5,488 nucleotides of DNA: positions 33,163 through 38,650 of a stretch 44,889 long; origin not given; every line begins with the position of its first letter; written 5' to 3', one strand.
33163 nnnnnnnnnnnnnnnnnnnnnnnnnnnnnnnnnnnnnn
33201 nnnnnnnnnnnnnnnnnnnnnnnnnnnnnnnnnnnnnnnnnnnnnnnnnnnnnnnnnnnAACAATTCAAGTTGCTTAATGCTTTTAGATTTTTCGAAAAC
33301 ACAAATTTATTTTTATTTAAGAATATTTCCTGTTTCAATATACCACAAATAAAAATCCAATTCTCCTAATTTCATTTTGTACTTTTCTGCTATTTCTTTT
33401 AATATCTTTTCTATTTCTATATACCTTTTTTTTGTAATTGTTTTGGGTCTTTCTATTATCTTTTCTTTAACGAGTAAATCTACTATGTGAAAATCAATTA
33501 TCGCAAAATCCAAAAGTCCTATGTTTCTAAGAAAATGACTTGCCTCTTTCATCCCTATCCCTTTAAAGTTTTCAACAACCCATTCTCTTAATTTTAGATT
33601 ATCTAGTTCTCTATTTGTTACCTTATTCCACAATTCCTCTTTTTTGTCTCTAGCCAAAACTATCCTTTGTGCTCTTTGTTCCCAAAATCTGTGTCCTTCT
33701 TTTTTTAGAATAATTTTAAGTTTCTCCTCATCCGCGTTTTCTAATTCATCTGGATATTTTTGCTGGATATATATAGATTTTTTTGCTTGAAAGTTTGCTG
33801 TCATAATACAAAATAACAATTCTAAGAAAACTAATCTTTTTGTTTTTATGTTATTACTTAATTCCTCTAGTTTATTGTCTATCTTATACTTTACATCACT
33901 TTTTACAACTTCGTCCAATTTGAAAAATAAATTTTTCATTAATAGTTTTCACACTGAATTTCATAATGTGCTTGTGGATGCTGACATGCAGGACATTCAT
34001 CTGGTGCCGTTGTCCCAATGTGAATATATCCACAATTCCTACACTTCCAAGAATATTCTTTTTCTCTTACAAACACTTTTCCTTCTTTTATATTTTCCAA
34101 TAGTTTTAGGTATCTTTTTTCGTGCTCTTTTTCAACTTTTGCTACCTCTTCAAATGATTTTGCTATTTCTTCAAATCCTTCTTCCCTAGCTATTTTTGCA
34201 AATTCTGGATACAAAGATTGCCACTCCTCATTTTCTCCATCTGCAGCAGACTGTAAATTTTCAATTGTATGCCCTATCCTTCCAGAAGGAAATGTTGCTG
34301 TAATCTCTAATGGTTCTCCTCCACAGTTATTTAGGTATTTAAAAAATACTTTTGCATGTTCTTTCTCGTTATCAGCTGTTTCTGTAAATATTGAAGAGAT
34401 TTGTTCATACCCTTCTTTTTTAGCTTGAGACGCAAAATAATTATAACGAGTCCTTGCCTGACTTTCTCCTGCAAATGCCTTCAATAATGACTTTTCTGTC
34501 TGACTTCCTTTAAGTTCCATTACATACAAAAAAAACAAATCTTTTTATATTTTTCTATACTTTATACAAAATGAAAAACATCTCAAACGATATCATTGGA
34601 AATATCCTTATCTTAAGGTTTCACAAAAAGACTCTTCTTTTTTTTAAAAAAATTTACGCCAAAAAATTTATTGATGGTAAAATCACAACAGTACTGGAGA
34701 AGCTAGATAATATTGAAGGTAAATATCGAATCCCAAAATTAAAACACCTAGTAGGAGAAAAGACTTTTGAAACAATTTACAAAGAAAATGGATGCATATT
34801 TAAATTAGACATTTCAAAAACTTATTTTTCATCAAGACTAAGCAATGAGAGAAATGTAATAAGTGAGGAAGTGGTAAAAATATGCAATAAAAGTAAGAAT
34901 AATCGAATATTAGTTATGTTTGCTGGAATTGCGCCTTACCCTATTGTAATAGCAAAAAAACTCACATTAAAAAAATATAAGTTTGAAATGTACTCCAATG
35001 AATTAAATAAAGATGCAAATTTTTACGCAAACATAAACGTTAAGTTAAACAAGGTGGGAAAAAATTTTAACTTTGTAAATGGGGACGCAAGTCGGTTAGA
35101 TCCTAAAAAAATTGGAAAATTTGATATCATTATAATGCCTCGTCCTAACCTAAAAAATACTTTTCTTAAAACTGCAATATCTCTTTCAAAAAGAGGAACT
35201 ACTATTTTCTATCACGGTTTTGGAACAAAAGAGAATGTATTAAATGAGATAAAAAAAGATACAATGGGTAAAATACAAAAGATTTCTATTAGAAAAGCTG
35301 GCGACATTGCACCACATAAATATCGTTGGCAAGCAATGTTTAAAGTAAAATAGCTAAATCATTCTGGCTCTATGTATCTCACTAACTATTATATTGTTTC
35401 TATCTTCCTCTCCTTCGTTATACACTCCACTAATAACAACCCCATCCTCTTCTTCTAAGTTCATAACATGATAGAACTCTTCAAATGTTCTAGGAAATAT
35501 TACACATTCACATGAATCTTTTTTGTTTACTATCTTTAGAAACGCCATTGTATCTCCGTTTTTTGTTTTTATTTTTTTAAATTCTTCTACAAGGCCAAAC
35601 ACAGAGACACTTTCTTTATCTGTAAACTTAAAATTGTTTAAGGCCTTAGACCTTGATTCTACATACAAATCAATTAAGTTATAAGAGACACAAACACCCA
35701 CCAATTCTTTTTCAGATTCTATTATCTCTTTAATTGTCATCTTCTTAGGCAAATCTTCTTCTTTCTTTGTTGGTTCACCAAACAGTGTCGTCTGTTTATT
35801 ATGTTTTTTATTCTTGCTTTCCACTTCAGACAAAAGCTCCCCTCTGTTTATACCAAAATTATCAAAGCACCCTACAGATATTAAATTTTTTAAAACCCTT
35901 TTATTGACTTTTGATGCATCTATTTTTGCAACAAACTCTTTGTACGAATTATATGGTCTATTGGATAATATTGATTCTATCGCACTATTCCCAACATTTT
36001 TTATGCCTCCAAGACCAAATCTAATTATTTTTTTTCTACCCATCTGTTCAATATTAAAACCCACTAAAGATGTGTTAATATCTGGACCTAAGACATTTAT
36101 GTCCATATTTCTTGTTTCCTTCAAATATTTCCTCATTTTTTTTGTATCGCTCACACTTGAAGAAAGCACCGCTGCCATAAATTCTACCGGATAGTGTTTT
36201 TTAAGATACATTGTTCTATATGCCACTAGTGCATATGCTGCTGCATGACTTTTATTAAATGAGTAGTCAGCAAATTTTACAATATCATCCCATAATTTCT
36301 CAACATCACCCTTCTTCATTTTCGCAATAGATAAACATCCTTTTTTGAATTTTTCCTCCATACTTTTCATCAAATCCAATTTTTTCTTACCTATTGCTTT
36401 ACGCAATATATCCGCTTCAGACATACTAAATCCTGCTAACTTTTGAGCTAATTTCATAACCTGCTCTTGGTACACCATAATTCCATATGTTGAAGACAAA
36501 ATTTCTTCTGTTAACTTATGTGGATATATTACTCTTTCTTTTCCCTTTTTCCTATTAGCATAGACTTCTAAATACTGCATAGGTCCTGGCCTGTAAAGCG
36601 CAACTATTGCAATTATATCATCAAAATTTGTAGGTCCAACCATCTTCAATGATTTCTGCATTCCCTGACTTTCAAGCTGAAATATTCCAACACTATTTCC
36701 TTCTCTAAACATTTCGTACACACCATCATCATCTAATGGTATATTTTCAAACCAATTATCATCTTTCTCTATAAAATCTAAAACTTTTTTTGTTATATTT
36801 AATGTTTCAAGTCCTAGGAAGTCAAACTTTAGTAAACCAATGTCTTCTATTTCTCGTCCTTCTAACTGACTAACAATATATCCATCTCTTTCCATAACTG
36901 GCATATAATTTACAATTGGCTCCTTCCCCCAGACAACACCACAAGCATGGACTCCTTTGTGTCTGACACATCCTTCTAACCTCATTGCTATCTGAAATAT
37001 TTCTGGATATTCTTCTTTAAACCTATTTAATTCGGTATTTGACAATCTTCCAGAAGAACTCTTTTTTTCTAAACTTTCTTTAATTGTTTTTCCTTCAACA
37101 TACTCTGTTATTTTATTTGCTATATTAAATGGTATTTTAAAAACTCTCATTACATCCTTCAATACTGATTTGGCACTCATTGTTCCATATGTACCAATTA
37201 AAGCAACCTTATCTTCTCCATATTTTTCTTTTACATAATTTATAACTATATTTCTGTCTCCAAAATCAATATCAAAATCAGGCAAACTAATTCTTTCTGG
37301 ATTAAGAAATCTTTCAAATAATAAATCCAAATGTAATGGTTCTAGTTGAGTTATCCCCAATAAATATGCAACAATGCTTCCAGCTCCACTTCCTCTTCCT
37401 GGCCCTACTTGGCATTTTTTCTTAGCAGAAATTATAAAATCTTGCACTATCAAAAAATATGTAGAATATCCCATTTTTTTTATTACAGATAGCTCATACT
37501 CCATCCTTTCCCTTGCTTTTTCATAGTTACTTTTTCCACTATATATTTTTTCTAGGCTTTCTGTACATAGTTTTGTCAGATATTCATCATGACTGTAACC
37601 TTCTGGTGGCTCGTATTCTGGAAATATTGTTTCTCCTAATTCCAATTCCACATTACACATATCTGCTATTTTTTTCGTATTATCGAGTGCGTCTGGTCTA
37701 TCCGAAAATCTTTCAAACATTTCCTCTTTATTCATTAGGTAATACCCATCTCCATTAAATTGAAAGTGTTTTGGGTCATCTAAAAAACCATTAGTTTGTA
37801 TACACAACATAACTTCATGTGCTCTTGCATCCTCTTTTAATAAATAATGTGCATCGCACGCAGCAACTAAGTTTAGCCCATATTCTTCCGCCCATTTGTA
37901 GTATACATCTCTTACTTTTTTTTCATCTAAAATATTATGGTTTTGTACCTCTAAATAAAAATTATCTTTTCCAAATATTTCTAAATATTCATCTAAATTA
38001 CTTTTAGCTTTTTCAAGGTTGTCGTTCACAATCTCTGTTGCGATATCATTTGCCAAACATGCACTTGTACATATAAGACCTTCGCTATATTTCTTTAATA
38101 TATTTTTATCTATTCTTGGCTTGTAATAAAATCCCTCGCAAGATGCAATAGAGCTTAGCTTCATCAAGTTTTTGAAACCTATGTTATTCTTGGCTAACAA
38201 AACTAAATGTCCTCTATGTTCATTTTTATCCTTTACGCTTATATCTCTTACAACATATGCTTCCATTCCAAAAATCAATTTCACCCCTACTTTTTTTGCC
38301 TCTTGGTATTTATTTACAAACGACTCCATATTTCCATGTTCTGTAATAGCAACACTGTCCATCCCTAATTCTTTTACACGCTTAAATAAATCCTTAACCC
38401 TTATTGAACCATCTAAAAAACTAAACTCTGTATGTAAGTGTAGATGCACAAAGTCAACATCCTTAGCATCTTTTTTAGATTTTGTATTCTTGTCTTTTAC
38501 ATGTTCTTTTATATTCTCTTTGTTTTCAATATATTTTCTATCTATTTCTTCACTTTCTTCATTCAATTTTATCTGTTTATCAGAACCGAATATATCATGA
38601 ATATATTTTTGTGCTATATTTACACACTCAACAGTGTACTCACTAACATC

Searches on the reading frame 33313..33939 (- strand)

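Call 51: search_protein_families(library=pfam, proteins=[window:33313-33939:-], max_evalue=0.001)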
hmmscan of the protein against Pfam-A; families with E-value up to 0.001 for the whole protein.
window:33313-33939:- (208 aa): 1 family
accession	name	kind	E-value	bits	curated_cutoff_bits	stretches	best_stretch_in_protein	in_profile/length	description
PF22175.2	Ogg-HhH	-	1.2e-51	175.1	27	1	22-188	3-172/173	8-oxoguanine DNA glycosylase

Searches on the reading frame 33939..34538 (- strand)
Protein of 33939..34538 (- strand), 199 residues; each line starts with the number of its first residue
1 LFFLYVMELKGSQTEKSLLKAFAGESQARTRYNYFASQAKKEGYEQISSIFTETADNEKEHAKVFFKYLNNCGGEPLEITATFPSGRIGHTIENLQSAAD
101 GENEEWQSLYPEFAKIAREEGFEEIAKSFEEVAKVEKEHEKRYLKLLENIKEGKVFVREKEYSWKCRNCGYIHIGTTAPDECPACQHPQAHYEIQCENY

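Call 51: search_protein_families(library=pfam, proteins=[window:33939-34538:-], max_evalue=0.001)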
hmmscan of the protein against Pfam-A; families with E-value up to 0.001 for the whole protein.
window:33939-34538:- (199 aa): 4 families
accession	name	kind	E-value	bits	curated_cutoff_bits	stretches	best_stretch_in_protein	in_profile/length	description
PF02915.23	Rubrerythrin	-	1.1e-32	113.7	22.8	1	18-147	3-137/137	Rubrerythrin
PF21349.2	RUBY_RBDX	-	1.6e-14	53.4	26.5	1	164-193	1-30/30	Rubrerythrin, rubredoxin-like domain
PF00210.30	Ferritin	-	1.5e-12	48.1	24.5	1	17-151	3-140/142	Ferritin-like domain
PF23458.2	DUF7130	-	3.8e-06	27.1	35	1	130-191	22-82/89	Domain of unknown function (DUF7130)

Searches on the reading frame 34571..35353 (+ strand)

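Call 51: search_protein_families(library=pfam, proteins=[window:34571-35353:+], max_evalue=0.001)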
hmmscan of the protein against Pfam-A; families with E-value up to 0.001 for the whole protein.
window:34571-35353:+ (260 aa): 2 families
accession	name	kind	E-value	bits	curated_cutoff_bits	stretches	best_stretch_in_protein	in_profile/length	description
PF02475.24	TRM5-TYW2_MTfase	-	1.2e-29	103.8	28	1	68-227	1-147/164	TRM5/TYW2 methyltransferase domain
PF25133.1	TYW2_N_2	-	2.9e-06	27.7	27.7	1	7-65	22-79/79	TYW2 N-terminal domain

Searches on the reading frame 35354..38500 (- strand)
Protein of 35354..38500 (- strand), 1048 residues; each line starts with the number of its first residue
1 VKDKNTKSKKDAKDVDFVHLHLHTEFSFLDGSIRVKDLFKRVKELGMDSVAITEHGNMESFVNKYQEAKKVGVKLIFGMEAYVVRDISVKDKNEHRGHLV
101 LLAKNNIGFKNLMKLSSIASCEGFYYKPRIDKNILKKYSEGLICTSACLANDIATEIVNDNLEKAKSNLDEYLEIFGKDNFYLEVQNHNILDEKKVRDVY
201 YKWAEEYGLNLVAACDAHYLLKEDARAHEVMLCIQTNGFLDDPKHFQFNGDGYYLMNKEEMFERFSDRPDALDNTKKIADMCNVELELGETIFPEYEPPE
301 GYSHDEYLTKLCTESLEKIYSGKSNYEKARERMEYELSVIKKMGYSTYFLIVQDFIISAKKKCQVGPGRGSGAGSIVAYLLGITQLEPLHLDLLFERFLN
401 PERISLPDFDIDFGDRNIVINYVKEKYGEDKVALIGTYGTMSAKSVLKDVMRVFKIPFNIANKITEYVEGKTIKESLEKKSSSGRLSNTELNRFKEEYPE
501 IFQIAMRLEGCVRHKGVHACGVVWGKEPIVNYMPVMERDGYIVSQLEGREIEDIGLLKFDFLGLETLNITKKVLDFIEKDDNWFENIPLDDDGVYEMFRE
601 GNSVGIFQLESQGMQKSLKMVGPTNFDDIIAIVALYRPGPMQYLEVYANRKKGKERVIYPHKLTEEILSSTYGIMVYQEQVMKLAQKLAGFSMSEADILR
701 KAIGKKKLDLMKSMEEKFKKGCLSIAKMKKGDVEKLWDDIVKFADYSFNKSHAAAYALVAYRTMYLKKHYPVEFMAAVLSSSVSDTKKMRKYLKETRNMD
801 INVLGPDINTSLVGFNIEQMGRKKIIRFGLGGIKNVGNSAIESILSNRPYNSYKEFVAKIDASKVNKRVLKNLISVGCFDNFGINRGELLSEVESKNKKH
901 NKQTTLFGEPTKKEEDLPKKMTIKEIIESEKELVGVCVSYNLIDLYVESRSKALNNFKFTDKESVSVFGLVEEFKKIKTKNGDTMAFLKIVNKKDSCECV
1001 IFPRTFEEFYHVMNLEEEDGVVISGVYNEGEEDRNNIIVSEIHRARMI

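Call 69: search_solved_structures(query=window:35354-38500:-, show_alignments=1, max_evalue=1e-20)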
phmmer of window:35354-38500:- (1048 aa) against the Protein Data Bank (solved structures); distinct sequences matched with E-value up to 1e-20: 13.
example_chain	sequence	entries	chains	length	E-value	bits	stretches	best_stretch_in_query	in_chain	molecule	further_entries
2hpi_A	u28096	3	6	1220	4.3e-225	753.4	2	330-1032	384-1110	DNA polymerase III alpha subunit | DNA polymerase III subunit alpha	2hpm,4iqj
3e0d_A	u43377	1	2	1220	3e-224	750.6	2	330-1032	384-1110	DNA polymerase III subunit alpha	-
7pu7_A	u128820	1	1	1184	1.9e-190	638.6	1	16-889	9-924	DNA polymerase III subunit alpha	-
5lew_A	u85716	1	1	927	3.1e-190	638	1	16-887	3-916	DNA polymerase III subunit alpha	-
4jom_A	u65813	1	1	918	1.5e-180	605.9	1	16-893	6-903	DNA polymerase III subunit alpha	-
5fku_A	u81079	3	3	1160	8.9e-180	603.3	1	16-1025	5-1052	DNA POLYMERASE III SUBUNIT ALPHA | DNA POLYMERASE III ALPHA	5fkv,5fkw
5m1s_A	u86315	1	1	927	4.3e-177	594.4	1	16-894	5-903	DNA polymerase III subunit alpha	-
2hqa_A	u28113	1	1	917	4.6e-177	594.3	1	16-893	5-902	DNA polymerase III alpha subunit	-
2hnh_A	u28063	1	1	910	5.9e-177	594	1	16-892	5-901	DNA polymerase III alpha subunit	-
3f2b_A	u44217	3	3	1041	1.1e-43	152.8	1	17-390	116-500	DNA-directed DNA polymerase III alpha chain | GEOBACILLUS KAUSTOPHILUS DNA POLC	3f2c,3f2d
9qpc_A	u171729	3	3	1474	1.1e-39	139.5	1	96-389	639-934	DNA polymerase III PolC-type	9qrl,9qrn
4gx8_A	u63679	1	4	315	2.6e-34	121.8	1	14-284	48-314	DNA polymerase III subunit epsilon,DNA polymerase III subunit alpha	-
4gx9_A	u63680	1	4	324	2.8e-34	121.7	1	14-284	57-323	DNA polymerase III subunit epsilon,DNA polymerase III subunit alpha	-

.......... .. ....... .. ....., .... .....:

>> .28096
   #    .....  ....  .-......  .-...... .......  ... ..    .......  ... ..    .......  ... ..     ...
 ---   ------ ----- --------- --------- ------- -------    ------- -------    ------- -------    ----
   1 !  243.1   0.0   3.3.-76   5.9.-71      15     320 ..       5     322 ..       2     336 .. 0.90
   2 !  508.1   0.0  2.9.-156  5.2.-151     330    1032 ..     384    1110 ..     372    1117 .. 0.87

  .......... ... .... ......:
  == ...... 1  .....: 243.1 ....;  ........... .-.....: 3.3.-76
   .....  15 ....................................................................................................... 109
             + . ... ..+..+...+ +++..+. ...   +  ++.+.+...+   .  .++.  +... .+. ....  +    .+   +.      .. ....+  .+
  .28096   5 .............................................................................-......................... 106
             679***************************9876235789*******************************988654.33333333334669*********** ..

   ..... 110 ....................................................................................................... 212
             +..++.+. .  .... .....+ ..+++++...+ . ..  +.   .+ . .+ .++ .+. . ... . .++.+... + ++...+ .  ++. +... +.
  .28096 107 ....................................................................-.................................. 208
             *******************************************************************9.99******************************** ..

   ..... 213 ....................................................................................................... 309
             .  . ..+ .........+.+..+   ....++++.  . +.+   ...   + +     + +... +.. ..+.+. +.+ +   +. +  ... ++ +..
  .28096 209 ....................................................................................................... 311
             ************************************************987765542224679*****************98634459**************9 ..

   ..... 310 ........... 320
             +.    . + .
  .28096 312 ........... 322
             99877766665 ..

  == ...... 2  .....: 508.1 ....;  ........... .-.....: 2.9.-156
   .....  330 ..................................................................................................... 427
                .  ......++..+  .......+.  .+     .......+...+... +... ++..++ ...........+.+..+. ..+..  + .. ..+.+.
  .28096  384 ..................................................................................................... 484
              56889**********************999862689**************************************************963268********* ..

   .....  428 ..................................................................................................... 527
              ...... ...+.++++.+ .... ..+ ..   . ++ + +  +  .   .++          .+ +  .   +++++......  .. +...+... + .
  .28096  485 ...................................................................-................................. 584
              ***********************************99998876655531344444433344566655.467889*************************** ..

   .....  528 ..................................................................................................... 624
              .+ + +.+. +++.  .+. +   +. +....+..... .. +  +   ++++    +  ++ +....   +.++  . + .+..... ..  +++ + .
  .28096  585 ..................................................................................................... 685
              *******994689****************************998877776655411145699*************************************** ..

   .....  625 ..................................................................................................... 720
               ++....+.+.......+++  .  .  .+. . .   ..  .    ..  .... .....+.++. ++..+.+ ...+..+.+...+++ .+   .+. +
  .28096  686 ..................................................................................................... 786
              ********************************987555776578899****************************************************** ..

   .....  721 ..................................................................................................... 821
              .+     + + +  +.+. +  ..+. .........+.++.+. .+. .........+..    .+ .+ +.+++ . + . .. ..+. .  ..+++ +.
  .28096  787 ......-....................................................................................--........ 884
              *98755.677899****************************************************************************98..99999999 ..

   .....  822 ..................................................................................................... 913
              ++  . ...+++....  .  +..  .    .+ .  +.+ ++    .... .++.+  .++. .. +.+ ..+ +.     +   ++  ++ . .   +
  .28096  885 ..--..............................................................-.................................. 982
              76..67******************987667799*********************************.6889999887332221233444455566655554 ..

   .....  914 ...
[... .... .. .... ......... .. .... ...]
